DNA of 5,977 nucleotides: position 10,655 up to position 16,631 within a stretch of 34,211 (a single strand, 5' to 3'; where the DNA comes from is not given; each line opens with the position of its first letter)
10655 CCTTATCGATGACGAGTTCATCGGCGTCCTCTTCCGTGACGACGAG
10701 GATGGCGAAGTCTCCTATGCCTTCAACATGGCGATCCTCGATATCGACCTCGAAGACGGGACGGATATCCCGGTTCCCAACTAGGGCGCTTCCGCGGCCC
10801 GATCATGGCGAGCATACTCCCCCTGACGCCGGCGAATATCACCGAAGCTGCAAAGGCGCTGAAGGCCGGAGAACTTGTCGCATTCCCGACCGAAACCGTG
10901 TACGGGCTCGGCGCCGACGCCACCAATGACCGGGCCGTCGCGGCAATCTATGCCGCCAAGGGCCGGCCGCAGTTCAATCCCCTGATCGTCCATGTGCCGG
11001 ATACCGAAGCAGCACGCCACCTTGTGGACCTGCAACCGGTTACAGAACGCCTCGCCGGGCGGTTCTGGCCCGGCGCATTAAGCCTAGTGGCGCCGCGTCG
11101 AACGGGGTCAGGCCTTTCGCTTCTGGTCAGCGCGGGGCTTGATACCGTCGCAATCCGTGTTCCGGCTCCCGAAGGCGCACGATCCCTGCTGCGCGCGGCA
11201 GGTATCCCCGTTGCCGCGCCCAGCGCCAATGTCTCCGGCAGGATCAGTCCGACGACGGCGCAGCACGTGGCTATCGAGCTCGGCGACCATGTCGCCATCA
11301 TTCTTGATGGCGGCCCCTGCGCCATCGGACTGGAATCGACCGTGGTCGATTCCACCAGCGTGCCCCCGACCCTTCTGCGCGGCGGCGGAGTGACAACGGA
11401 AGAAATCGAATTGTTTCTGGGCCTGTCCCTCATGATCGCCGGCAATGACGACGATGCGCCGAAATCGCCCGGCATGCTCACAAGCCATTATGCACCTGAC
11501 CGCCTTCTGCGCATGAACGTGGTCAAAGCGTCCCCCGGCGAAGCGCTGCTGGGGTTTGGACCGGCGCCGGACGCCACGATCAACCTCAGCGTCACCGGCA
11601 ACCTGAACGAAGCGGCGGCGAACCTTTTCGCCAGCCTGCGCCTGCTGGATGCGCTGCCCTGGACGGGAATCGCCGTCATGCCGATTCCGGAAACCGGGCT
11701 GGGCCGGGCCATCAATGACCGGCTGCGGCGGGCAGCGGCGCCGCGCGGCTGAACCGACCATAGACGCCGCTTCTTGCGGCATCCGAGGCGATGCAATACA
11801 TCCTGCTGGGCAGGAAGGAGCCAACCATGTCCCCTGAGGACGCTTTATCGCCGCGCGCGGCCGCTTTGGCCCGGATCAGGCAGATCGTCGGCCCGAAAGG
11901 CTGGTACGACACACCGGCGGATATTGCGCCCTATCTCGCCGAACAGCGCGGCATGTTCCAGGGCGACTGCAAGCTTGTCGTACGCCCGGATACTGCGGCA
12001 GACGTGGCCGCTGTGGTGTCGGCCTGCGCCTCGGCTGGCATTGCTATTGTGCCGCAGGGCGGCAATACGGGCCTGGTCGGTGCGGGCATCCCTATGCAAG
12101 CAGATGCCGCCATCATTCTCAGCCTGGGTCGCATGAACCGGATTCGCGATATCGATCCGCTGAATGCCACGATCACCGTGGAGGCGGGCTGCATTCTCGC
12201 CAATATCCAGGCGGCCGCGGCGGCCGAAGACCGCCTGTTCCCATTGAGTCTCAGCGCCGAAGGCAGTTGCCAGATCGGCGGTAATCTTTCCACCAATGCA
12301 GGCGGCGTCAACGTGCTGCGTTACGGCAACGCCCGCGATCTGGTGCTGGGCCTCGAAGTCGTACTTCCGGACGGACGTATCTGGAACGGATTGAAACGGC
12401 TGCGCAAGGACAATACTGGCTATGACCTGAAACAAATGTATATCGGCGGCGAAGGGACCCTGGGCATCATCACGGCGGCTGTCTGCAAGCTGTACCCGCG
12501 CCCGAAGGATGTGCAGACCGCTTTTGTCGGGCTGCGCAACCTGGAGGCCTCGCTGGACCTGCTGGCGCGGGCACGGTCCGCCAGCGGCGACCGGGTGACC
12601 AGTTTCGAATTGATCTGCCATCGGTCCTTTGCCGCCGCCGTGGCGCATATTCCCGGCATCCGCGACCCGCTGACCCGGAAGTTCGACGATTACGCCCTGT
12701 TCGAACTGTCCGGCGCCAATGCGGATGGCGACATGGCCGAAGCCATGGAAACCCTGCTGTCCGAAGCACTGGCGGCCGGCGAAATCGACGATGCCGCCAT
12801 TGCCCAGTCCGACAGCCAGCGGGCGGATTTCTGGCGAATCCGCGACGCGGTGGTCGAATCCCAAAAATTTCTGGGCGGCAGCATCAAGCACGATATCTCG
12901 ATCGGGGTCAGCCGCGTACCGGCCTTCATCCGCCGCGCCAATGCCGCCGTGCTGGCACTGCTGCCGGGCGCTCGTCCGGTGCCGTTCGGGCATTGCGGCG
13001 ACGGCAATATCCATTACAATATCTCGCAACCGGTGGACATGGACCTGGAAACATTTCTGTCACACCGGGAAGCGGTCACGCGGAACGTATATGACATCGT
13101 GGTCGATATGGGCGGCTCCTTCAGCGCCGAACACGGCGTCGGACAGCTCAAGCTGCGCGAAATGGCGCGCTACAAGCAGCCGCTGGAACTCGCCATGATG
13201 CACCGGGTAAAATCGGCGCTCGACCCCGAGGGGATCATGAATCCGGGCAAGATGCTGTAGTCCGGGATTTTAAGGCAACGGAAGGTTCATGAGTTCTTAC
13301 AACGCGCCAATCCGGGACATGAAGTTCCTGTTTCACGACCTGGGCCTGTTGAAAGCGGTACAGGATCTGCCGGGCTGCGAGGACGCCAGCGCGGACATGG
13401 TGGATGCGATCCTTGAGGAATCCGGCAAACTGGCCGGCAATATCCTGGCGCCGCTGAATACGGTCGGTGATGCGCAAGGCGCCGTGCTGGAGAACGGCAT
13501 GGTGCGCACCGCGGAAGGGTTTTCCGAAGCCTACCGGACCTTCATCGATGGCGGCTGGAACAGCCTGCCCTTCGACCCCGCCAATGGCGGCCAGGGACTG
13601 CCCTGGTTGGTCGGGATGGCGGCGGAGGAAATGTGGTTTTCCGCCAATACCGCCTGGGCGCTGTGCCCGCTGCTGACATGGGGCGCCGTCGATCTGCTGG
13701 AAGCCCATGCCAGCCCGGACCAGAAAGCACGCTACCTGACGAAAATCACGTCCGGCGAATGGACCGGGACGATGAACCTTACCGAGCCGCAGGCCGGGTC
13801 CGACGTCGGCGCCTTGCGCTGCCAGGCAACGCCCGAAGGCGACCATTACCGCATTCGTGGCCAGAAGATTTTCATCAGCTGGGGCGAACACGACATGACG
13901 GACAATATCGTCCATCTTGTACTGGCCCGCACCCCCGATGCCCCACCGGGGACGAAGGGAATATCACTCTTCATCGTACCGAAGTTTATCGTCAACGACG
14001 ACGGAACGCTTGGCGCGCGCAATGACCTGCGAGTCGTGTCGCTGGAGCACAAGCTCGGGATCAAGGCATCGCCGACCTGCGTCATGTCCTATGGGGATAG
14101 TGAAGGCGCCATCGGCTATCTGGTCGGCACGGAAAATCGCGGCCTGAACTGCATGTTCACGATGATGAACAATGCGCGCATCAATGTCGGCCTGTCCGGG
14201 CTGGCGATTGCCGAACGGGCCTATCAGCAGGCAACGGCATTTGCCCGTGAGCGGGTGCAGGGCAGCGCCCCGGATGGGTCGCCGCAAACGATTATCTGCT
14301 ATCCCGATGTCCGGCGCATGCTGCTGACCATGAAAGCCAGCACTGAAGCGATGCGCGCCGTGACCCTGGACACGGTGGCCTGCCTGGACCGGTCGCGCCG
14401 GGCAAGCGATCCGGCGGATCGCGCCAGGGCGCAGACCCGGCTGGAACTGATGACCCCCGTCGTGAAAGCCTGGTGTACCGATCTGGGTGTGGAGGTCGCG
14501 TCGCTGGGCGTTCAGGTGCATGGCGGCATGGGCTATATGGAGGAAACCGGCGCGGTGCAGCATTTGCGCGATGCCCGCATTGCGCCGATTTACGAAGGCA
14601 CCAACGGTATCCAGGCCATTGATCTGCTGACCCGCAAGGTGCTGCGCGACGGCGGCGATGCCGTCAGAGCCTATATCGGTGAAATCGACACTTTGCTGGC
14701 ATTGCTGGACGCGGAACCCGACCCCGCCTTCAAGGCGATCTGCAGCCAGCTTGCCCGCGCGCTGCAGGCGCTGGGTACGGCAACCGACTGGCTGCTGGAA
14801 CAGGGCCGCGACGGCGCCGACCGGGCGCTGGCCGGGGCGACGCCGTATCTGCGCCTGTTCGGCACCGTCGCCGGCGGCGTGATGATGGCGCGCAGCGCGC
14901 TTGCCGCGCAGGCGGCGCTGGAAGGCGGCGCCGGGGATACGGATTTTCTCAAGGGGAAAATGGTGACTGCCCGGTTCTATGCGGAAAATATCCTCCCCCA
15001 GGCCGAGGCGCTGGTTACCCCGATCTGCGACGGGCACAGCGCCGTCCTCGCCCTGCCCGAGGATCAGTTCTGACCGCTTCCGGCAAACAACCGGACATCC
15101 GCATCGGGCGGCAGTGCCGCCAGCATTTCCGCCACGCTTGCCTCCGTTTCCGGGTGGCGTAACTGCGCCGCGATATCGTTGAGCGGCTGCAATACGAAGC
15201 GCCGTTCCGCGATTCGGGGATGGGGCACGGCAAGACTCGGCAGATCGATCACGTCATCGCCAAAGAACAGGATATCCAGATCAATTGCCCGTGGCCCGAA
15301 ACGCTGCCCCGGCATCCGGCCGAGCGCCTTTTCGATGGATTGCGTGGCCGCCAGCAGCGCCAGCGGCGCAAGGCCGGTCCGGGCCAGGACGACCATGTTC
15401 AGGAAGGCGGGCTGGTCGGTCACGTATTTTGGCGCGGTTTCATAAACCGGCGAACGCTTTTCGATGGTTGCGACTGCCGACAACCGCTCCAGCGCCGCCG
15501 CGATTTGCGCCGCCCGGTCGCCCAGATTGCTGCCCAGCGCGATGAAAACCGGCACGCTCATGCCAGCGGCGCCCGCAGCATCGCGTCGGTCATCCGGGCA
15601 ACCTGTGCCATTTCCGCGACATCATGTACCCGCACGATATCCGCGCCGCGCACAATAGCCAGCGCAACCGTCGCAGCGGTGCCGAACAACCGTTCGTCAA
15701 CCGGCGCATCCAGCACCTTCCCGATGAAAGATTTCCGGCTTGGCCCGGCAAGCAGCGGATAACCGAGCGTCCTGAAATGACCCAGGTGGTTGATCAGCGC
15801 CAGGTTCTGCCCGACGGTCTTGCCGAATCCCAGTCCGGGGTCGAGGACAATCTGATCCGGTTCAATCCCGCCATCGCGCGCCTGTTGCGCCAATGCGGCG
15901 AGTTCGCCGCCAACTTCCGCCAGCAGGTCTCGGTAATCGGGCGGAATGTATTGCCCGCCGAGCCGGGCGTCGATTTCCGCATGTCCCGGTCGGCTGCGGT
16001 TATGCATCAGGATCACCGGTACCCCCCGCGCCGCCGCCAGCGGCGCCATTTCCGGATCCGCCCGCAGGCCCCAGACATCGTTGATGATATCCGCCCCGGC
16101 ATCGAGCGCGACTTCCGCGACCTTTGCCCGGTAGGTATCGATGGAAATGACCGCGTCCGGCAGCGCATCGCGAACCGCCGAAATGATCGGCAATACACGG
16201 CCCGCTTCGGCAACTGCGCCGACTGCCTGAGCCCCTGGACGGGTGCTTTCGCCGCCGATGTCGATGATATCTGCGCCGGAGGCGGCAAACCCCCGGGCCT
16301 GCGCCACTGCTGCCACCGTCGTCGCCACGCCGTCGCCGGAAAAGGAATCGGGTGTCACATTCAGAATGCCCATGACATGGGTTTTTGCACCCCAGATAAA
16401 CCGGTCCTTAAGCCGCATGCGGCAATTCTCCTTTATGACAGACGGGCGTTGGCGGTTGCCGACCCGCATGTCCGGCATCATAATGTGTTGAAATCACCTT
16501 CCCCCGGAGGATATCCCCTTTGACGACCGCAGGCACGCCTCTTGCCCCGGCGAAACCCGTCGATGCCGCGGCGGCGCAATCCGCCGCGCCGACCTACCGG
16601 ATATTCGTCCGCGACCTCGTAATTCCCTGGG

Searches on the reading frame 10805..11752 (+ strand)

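Call 8: search_protein_families(library=pfam, proteins=[window:10805-11752:+])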
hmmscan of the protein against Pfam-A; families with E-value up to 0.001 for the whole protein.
window:10805-11752:+ (315 aa): 2 families
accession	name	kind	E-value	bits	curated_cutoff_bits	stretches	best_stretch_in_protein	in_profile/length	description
PF01300.24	Sua5_yciO_yrdC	-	4.3e-55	186.4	25.1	1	18-194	2-178/178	Telomere recombination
PF03481.19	Sua5_C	-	2.1e-20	74.1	22.9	1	196-312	1-136/136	Threonylcarbamoyl-AMP synthase, C-terminal domain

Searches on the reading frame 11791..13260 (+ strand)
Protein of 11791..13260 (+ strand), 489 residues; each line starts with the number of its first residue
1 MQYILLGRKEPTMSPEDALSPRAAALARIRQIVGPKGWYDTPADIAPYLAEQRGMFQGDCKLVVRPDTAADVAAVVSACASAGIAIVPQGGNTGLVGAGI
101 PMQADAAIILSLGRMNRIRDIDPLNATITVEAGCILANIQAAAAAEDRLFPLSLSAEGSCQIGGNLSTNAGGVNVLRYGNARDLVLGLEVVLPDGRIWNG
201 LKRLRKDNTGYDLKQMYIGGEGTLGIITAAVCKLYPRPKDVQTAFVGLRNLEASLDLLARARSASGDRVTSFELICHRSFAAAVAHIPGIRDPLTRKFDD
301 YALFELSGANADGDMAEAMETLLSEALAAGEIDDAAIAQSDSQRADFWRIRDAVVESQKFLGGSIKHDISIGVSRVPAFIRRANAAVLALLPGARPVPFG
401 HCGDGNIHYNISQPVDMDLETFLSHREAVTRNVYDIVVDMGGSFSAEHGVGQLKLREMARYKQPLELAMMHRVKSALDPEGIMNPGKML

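Call 8: search_protein_families(library=pfam, proteins=[window:11791-13260:+])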
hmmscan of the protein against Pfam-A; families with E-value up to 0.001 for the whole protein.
window:11791-13260:+ (489 aa): 2 families
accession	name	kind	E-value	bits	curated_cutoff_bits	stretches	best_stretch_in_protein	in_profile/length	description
PF02913.24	FAD-oxidase_C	-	1.6e-45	156.2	21.2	1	238-488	2-248/248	FAD linked oxidases, C-terminal domain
PF01565.28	FAD_binding_4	-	1.6e-36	125.5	26.4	1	61-198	2-136/139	FAD binding domain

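Call 10: search_protein_families(library=ncbifam, proteins=[window:11791-13260:+], max_evalue=0.01)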
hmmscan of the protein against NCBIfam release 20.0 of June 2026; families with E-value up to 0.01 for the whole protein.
window:11791-13260:+ (489 aa): 11 families
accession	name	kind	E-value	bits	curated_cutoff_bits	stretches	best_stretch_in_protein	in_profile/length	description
TIGR00387.1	glcD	equivalog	3.8e-74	250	567.9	1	63-487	1-413/413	glycolate oxidase subunit GlcD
NF008408.0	PRK11230.1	equivalog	2e-51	175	897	1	22-488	18-471/499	glycolate oxidase subunit GlcD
NF049975.1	2HglutDHaseYdiJ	equivalog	1.1e-22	79.7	1350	1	53-200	45-192/1018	D-2-hydroxyglutarate dehydrogenase YdiJ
NF008439.0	PRK11282.1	equivalog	3.8e-20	72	284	1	68-254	7-190/358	glycolate oxidase subunit GlcE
NF041227.1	BagG_FevA2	exception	2e-13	49.8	850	1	55-236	41-209/455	bagremycin/ferroverdin biosynthesis FAD-dependent oxygenase BagG/FevA2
NF008387.0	PRK11183.1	equivalog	9.5e-09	34.3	391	1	23-176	9-164/570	D-lactate dehydrogenase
NF053785.1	DcplphribOxDprE1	equivalog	1.3e-08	34.5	500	1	63-236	18-182/449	decaprenylphosphoryl-beta-D-ribose oxidase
TIGR01677.1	pln_FAD_oxido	subfamily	1.6e-07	30.2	383.1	1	62-237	36-214/560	FAD-dependent oxidoreductase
TIGR01678.1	FAD_lactone_ox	subfamily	4e-05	22.7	396.8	1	65-246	20-190/438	sugar 1,4-lactone oxidase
TIGR01679.1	bact_FAD_ox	subfamily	0.00054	19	292.25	1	55-199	7-142/419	FAD-linked oxidoreductase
NF010480.0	PRK13905.1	equivalog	0.0038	16.1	259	1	58-219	32-179/303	UDP-N-acetylmuramate dehydrogenase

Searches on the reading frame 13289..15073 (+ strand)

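Call 9: search_protein_families(library=pfam, proteins=[window:13289-15073:+])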
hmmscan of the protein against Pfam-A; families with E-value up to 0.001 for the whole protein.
window:13289-15073:+ (594 aa): 6 families
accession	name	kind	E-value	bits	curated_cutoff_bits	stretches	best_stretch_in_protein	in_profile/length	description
PF12806.12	Acyl-CoA_dh_C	-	1.9e-34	118.9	30.3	1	463-590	2-124/124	Acetyl-CoA dehydrogenase C-terminal like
PF00441.29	Acyl-CoA_dh_1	-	1.4e-25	90.6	22.4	1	283-445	1-144/150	Acyl-CoA dehydrogenase, C-terminal domain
PF02770.24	Acyl-CoA_dh_M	-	6.8e-12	45.8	33.3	1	162-267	2-93/97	Acyl-CoA dehydrogenase, middle domain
PF22924.1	ACOX_C_alpha1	-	1.8e-10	41.3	27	1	292-441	3-159/169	Acyl-CoA oxidase, C-alpha1 domain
PF08028.16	Acyl-CoA_dh_2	-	1.1e-07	32.6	22.7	1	304-439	7-133/134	Acyl-CoA dehydrogenase, C-terminal domain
PF02771.21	Acyl-CoA_dh_N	-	1.1e-05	26.2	22.9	1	79-157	34-113/113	Acyl-CoA dehydrogenase, N-terminal domain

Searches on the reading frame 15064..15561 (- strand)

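Call 9: search_protein_families(library=pfam, proteins=[window:15064-15561:-])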
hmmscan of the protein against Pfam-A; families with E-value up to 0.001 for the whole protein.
window:15064-15561:- (165 aa): 1 family
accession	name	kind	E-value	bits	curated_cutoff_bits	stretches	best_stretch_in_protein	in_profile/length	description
PF01288.25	HPPK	-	2.2e-38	131.7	25.7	1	6-131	1-115/116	7,8-dihydro-6-hydroxymethylpterin-pyrophosphokinase (HPPK)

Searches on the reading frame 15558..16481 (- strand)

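Call 9: search_protein_families(library=pfam, proteins=[window:15558-16481:-])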
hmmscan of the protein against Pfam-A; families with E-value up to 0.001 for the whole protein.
window:15558-16481:- (307 aa): 1 family
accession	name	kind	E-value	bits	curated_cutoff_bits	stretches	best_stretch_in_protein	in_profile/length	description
PF00809.28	Pterin_bind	-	7.5e-76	255.4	25.5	1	37-286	1-244/244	Pterin binding enzyme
